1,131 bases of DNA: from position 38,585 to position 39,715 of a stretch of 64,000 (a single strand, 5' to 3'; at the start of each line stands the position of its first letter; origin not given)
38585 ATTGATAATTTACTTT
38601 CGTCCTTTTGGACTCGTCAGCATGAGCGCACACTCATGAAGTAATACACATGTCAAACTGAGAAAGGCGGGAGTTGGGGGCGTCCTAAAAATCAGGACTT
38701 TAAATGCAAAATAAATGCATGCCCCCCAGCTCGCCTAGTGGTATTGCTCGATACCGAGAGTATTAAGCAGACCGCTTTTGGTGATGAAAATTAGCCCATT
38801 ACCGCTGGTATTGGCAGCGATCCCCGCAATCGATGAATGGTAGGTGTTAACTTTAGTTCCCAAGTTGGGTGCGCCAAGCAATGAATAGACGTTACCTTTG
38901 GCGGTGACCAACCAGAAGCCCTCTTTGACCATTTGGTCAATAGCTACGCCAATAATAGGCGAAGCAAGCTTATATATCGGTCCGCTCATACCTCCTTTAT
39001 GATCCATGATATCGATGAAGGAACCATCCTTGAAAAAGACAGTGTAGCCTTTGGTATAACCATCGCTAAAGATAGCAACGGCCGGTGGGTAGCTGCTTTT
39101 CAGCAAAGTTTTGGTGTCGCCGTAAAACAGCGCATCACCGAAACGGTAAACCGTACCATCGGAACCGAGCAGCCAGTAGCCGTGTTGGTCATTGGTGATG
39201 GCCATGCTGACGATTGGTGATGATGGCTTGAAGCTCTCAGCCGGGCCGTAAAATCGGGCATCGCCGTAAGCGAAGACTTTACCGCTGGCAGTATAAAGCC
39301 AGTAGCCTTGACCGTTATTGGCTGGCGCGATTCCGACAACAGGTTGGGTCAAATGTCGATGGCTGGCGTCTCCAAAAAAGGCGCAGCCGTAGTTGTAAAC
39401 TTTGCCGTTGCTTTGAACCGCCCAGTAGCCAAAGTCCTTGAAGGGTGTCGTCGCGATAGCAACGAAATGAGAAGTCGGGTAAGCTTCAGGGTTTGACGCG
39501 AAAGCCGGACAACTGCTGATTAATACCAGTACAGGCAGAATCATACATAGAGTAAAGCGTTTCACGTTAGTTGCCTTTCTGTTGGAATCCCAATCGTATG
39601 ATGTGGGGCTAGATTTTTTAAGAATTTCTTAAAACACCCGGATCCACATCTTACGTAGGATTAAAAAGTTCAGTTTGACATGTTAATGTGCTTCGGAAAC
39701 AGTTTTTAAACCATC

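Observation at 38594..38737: Recurrent architecture: minus-strand gene, GC-rich hairpin, then hammerhead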

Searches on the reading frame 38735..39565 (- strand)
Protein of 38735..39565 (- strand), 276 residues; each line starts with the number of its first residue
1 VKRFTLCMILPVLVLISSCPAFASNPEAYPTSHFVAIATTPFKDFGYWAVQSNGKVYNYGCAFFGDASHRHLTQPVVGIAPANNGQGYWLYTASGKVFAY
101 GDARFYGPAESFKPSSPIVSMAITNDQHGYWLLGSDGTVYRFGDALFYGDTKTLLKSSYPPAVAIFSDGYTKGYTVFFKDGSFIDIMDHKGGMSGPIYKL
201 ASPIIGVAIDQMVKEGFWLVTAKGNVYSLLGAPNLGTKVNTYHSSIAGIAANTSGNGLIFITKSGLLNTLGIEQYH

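Call 12: search_protein_families(library=pfam, proteins=[window:38735-39565:-], max_evalue=0.01)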
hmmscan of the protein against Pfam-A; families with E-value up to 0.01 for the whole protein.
window:38735-39565:- (276 aa): 0 families

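Call 18: find_encoding_contigs(protein=window:38735-39565:-, flank=3000, max_places=6)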
Protein window:38735-39565:- (276 aa): 1 contig read that carries it; 1 place shown.
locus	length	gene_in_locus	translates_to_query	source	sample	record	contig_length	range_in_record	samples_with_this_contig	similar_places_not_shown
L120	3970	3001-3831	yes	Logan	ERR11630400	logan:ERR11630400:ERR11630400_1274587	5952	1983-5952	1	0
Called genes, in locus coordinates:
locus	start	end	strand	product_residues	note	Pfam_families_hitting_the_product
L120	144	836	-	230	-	-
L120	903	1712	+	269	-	-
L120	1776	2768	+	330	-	-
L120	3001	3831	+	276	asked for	-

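Call 55: find_homologous_proteins(query=window:38735-39565:-, max_evalue=1e-10)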
Query window:38735-39565:- (276 aa): 291 proteins with E <= 1e-10 among 1140 candidates; the best 120 are listed.
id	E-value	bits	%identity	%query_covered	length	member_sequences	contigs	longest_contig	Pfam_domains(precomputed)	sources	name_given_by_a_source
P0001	3.1e-150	517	82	100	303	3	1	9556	-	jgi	-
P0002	1.7e-141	488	78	100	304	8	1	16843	-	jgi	-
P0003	4.3e-137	474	77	100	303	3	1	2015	-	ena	-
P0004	1.4e-73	265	37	74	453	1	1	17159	-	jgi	jgi:hypothetical protein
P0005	3.1e-71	258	33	98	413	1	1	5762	PF00877.26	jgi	jgi:cell wall-associated NlpC family hydrolase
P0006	3.9e-71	257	37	79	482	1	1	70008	-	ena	-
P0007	1.0e-69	253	36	70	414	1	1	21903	PF00188.33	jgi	jgi:hypothetical protein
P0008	3.8e-68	248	47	42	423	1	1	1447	PF05257.23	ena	-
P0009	2.0e-65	239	34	96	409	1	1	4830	-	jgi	jgi:hypothetical protein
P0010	1.7e-62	229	36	88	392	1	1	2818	-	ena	-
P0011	7.9e-60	220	36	71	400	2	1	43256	-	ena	-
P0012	3.4e-59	218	37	67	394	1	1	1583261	-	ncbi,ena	-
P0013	1.6e-58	216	33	90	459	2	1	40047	PF13229.13,PF22352.3,PF17963.8,PF05345.19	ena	-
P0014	6.0e-56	208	35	70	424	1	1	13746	-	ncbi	-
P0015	9.0e-55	204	75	47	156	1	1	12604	-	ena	-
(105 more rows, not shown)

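Call 56: find_encoding_contigs(protein=P0001, flank=4000, max_places=3)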
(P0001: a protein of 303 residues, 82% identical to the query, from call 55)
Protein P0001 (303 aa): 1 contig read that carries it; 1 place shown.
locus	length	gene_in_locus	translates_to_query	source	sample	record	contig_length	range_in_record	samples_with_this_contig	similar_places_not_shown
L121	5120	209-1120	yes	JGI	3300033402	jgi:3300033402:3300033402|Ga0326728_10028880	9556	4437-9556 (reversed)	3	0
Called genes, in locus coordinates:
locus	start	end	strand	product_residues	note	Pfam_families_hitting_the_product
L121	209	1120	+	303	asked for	-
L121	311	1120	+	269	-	-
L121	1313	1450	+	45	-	-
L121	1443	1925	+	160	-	PF13091:PLDc_2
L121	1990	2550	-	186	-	-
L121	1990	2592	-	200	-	-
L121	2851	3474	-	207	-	-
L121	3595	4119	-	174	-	-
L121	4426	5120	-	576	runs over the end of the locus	PF13231:PMT_2 (weak), PF07719:TPR_2 (faint), PF00515:TPR_1 (weak)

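Call 57: find_encoding_contigs(protein=P0002, flank=4000, max_places=3)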
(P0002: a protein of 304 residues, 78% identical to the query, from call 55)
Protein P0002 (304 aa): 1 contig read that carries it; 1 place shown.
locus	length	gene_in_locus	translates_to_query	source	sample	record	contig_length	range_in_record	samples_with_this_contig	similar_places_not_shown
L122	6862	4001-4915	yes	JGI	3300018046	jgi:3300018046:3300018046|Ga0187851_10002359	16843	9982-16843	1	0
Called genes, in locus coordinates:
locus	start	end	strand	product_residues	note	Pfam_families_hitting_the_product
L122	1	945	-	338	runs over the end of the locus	-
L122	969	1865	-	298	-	PF05569:Peptidase_M56 (weak), PF01435:Peptidase_M48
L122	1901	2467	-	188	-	PF04011:LemA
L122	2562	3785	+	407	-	PF00768:Peptidase_S11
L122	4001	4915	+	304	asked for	-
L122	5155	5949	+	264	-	PF01633:Choline_kinase (weak)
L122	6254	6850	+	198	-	-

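Call 58: find_encoding_contigs(protein=P0003, flank=4000, max_places=3)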
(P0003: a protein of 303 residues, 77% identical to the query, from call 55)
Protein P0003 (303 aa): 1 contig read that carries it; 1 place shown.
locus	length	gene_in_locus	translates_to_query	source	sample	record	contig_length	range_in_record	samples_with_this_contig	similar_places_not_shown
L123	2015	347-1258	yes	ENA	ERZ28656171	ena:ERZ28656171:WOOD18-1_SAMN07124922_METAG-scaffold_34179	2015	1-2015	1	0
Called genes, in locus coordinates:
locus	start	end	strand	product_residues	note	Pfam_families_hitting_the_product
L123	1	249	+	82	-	?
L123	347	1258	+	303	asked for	-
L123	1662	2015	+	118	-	?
